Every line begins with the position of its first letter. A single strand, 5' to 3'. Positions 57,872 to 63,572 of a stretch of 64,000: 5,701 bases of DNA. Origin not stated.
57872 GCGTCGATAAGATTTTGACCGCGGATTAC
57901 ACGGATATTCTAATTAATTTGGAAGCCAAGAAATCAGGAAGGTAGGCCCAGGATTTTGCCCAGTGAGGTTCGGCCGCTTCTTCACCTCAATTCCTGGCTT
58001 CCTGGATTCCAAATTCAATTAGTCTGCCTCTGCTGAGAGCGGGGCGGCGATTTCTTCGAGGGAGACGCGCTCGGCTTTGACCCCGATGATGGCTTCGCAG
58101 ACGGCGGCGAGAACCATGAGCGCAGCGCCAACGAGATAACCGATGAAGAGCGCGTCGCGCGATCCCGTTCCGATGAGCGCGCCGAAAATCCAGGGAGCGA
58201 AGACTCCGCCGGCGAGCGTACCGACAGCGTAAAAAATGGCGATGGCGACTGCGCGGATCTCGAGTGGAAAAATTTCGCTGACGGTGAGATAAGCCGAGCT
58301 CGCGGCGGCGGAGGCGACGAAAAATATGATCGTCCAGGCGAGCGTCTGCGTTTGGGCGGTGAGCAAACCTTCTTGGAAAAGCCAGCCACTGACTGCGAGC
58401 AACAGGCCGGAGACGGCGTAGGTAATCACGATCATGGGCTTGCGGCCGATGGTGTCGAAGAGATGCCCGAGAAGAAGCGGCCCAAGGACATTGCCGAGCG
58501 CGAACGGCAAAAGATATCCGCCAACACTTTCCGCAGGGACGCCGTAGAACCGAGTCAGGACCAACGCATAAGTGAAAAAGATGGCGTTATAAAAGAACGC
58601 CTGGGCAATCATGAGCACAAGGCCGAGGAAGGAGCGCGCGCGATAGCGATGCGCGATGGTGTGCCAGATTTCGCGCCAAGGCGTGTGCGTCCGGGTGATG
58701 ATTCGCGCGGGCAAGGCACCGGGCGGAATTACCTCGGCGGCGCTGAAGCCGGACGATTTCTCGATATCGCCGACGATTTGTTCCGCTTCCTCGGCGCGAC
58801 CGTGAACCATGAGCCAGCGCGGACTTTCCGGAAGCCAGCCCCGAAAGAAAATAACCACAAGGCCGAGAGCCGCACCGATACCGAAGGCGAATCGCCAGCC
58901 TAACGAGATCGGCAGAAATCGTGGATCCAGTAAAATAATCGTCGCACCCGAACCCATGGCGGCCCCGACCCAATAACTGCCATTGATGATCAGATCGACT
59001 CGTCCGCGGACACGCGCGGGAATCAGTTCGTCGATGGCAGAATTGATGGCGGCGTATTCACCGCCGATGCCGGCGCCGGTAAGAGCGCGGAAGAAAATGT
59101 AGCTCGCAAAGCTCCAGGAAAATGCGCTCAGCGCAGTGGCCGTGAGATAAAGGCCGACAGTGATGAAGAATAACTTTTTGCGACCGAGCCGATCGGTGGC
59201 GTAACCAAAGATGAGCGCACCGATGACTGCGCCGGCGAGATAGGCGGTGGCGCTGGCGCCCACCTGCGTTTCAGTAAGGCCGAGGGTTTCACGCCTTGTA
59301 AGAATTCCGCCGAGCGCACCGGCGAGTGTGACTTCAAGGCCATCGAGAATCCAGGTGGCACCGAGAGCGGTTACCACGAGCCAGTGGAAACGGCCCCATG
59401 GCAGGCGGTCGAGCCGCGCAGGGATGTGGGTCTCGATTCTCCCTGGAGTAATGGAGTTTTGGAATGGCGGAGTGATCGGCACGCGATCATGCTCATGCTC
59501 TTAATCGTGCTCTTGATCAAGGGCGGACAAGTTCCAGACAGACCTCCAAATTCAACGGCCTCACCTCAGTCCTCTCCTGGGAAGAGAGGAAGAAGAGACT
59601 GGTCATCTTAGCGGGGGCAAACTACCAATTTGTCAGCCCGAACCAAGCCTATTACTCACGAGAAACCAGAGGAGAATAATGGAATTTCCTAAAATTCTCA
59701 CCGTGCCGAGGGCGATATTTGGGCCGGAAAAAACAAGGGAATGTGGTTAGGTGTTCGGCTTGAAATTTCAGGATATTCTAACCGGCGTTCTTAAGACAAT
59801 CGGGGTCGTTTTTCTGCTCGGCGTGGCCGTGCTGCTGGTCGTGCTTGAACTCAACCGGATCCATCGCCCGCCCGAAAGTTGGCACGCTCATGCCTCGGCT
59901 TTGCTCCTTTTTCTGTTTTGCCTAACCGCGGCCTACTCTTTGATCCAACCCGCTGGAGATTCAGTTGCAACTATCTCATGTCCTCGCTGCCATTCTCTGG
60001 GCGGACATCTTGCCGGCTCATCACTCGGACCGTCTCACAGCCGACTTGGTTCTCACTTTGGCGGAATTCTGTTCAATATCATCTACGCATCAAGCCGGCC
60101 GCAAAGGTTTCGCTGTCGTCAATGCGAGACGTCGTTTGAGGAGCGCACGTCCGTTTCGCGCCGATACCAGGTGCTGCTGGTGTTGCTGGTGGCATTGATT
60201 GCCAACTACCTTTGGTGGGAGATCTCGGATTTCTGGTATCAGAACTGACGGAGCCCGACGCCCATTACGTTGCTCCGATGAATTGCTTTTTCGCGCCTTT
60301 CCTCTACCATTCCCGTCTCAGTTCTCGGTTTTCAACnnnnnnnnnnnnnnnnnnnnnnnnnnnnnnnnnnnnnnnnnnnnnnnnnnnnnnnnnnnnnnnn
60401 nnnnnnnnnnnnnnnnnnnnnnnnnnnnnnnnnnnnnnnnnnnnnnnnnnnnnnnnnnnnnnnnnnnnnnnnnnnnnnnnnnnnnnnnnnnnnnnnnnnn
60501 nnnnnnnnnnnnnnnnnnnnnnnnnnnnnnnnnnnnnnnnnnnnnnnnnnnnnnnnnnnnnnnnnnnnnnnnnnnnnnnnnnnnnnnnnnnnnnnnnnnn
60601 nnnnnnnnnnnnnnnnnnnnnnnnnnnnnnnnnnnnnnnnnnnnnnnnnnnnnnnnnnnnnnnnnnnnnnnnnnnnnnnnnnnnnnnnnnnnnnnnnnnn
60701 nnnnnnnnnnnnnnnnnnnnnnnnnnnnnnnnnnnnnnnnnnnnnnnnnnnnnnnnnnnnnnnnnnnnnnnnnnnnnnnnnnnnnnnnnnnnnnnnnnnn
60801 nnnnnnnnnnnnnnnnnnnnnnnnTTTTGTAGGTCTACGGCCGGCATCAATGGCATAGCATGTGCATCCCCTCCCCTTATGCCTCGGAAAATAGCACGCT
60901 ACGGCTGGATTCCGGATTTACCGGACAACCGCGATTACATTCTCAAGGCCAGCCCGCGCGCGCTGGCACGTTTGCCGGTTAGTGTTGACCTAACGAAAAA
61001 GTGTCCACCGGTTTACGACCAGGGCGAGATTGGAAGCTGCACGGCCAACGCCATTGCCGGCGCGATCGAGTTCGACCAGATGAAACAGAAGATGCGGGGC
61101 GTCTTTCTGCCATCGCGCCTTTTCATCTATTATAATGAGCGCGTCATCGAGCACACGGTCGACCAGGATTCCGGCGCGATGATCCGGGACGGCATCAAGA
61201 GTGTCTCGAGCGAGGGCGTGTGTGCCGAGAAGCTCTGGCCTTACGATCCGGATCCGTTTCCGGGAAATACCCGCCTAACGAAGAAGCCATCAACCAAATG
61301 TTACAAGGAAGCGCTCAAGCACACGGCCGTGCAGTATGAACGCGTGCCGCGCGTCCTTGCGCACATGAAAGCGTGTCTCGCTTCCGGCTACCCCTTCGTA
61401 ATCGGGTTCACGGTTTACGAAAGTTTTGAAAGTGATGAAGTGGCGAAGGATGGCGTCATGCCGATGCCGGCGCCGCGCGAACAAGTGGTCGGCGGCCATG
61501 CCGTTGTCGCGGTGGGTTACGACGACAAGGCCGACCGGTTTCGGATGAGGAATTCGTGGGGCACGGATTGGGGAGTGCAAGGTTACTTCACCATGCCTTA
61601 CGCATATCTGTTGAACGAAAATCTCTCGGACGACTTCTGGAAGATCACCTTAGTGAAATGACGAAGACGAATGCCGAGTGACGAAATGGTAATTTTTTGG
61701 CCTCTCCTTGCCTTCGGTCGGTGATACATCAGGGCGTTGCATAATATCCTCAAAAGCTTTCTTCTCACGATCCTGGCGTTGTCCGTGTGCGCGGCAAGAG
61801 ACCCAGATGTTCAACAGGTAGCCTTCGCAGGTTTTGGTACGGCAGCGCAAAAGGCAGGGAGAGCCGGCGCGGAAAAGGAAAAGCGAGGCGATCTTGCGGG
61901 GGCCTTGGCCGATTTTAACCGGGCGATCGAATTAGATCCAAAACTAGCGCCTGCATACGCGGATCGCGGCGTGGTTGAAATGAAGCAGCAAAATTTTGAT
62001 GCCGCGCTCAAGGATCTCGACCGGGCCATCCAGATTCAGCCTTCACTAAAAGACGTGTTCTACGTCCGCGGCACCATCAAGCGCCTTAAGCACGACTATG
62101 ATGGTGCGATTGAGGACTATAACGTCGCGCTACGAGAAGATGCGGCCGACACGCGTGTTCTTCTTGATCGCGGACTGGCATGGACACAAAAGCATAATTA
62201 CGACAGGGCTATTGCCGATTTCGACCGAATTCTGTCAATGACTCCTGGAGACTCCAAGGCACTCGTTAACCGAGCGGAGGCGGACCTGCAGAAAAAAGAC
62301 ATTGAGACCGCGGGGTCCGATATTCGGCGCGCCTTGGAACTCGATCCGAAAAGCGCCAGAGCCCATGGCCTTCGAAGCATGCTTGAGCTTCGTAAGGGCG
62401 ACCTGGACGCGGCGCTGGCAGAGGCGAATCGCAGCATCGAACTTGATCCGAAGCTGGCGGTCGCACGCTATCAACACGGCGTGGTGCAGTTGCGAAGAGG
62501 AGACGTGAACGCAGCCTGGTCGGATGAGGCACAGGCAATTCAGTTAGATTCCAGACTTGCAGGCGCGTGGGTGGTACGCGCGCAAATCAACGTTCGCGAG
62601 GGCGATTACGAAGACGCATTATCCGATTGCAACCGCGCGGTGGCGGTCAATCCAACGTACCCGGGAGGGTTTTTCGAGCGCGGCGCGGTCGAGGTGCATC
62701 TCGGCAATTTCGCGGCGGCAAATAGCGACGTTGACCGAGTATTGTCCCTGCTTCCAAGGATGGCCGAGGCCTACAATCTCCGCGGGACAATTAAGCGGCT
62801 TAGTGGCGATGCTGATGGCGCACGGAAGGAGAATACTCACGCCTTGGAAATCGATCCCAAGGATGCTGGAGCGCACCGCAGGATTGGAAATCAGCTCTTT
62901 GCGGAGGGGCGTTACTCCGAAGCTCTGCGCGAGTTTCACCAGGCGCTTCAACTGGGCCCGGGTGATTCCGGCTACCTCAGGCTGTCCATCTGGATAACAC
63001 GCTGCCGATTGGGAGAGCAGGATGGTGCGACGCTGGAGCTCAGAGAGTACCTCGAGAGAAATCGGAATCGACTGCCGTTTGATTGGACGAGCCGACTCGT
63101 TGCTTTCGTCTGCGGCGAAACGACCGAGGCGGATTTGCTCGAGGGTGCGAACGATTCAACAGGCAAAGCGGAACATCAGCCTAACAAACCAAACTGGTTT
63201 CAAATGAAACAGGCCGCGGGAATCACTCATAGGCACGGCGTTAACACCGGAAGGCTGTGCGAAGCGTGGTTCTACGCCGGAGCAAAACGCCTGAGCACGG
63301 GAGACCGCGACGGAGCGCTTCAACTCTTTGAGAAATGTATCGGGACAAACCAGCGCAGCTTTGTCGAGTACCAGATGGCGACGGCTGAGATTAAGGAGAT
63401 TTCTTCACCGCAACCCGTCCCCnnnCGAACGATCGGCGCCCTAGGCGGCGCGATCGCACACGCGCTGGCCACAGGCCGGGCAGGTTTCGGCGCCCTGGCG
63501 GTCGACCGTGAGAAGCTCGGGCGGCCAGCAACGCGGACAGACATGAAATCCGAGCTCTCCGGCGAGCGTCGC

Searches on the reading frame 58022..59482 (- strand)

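Call 70: search_protein_families(library=pfam, proteins=[window:58022-59482:-], max_evalue=0.00001)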
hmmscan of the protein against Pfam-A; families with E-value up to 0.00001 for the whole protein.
window:58022-59482:- (487 aa): 2 families
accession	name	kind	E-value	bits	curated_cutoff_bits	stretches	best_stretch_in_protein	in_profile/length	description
PF00083.30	Sugar_tr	-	6.9e-44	150.9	22.3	1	65-476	39-446/452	Sugar (and other) transporter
PF07690.21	MFS_1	-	8.4e-33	114.2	33.4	2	60-371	18-291/347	Major Facilitator Superfamily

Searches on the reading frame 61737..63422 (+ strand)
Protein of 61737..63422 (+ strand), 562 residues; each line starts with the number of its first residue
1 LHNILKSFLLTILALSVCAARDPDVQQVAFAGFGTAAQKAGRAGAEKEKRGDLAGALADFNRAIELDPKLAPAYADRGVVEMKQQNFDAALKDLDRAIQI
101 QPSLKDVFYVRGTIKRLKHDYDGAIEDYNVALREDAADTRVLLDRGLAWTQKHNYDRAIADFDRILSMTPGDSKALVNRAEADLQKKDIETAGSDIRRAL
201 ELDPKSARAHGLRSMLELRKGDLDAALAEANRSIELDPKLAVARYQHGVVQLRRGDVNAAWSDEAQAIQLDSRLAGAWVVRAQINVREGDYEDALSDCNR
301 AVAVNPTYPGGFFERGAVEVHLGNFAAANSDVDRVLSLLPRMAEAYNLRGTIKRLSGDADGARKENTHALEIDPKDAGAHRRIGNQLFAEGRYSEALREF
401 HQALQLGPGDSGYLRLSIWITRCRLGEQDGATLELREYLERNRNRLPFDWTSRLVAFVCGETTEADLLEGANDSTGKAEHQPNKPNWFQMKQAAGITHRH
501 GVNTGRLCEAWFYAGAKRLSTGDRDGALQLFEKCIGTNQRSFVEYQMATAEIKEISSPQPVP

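Call 70: search_protein_families(library=pfam, proteins=[window:61737-63422:+], max_evalue=0.00001)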
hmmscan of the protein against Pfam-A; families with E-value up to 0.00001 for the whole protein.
window:61737-63422:+ (562 aa): 19 families
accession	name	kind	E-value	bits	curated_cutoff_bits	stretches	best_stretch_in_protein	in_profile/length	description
PF07719.23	TPR_2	-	3.5e-51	167.5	27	0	378-410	2-34/34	Tetratricopeptide repeat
PF00515.34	TPR_1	-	1.2e-45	152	27.8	1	71-103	1-33/34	Tetratricopeptide repeat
PF13414.12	TPR_11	-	2.8e-33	113.8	26.8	0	49-84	6-41/42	TPR repeat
PF13371.12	TPR_9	-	7.8e-32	109.6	35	3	50-107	8-65/73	Tetratricopeptide repeat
PF13181.12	TPR_8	-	2.2e-28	96.4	25.7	0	174-205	2-33/34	Tetratricopeptide repeat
PF13431.12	TPR_17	-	9.9e-28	94.5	24.4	0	197-227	3-33/34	Tetratricopeptide repeat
PF13432.12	TPR_16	-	1.4e-26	93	32.7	0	179-239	3-63/65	Tetratricopeptide repeat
PF14559.12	TPR_19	-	1.5e-24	86.5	25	1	152-216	4-68/68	Tetratricopeptide repeat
PF13428.12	TPR_14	-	1.8e-23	81.1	23.5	0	379-415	3-39/44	Tetratricopeptide repeat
PF13424.12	TPR_12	-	2.1e-17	63.5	30.1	0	73-133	5-73/77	Tetratricopeptide repeat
PF23914.1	TPR_CcmH_CycH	-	2.5e-09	37.6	42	0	78-174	57-156/158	Cytochrome c-type biogenesis protein H TPR domain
PF25060.1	ARM_TT21_2nd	-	6.3e-09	36.1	27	0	162-220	211-269/270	Tetratricopeptide repeat protein 21 second ARM domain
PF12569.14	NatA_aux_su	-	2.9e-08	33.6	33.3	0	85-138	206-259/515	N-terminal acetyltransferase A, auxiliary subunit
PF25062.1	ARM_TT21_N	-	9.9e-08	32.4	40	0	80-191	109-220/222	Tetratricopeptide repeat protein 21 N-terminal ARM repeat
PF12895.13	ANAPC3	-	1.2e-07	32.3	27.2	0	221-295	3-76/82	Anaphase-promoting complex, cyclosome, subunit 3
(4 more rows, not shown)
